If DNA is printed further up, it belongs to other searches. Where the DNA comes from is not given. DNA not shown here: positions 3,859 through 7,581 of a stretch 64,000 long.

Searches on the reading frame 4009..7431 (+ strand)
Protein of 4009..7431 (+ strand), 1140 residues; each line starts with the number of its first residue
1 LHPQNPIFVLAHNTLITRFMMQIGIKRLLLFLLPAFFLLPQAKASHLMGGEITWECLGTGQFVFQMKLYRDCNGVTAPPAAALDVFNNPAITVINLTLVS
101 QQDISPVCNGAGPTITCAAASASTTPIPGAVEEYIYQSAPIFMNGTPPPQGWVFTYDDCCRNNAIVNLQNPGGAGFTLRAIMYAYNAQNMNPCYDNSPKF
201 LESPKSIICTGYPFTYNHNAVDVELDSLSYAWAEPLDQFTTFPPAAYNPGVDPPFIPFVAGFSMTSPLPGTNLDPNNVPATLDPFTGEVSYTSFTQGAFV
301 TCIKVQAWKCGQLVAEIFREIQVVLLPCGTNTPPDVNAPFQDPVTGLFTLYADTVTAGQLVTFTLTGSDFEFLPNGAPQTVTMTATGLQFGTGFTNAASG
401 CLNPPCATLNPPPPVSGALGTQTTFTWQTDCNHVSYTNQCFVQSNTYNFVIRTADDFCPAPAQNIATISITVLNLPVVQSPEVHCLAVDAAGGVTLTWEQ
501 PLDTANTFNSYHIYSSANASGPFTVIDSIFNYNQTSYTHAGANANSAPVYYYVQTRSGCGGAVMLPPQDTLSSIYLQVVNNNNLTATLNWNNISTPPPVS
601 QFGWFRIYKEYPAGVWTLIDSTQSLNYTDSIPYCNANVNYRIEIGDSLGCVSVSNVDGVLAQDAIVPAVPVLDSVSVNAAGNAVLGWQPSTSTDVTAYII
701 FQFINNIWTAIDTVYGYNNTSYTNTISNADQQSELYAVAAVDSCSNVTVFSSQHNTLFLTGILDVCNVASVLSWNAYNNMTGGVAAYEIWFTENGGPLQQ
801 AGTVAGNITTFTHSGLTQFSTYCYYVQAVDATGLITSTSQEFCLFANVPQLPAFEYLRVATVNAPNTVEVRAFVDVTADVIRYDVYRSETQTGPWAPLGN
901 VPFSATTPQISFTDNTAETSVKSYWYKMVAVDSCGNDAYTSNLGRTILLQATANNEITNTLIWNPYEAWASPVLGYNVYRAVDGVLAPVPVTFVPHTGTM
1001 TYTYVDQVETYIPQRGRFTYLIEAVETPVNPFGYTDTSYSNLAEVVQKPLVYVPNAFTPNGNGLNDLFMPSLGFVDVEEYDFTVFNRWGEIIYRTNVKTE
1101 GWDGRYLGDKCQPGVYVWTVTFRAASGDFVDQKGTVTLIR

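Call 77: search_protein_families(library=pfam, proteins=[window:4009-7431:+], max_evalue=0.001)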
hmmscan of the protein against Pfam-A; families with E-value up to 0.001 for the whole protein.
window:4009-7431:+ (1140 aa): 2 families
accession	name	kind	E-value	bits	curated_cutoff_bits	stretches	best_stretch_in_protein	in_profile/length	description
PF13585.12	CHU_C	-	2.5e-13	50.4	27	1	1053-1136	3-84/86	CHU_C Type IX secretion signal domain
PF00041.27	fn3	-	4.9e-06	27.1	25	0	771-833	17-73/84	Fibronectin type III domain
